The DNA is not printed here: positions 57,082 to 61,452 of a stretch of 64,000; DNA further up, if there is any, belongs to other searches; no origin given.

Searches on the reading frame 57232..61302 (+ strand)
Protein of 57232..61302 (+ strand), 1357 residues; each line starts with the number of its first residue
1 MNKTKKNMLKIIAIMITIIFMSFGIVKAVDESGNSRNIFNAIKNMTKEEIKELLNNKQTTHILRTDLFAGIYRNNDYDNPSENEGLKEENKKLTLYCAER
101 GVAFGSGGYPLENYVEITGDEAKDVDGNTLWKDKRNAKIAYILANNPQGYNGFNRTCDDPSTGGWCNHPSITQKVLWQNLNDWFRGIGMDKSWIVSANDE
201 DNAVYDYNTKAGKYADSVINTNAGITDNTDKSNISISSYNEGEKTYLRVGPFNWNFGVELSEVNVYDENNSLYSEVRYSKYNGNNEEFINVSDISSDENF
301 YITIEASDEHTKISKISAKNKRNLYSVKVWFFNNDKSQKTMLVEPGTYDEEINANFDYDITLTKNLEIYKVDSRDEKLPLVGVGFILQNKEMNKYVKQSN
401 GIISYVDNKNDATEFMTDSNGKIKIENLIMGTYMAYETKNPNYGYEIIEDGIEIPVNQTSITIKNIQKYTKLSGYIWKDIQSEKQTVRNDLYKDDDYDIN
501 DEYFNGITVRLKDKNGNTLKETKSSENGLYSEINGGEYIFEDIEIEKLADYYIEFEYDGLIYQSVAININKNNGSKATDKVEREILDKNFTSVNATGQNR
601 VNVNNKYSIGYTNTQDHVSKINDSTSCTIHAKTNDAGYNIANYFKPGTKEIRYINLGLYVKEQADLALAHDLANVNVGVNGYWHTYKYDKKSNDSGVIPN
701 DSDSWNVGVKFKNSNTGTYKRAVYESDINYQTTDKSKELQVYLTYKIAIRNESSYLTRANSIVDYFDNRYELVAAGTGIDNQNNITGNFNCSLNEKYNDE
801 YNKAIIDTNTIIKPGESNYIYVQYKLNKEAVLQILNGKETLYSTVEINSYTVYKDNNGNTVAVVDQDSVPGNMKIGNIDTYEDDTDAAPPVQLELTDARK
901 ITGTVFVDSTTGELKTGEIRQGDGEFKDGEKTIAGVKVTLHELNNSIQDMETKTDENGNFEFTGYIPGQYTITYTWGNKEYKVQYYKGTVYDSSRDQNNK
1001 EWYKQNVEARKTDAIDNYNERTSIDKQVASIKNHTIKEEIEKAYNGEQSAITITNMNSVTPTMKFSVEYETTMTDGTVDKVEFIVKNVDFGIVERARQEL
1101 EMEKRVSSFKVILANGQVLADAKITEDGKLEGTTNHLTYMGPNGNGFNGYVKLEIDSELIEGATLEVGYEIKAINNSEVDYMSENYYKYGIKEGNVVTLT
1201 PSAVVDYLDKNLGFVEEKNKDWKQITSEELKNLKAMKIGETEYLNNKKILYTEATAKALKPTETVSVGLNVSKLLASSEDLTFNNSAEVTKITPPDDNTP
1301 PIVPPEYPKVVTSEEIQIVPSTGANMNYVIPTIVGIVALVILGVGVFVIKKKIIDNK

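Call 75: search_protein_families(library=pfam, proteins=[window:57232-61302:+], max_evalue=0.00001)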
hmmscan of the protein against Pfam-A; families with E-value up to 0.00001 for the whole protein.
window:57232-61302:+ (1357 aa): 3 families
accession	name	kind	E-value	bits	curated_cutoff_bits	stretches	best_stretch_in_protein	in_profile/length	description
PF17802.7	SpaA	-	2e-14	53.9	23.1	1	365-464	2-88/91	Prealbumin-like fold domain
PF17210.9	SdrD_B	-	2.7e-10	40.9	29.7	1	922-999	13-91/112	SdrD B-like domain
PF13620.12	CarboxypepD_reg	-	1e-09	39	32.3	0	931-975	12-55/82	Carboxypeptidase regulatory-like domain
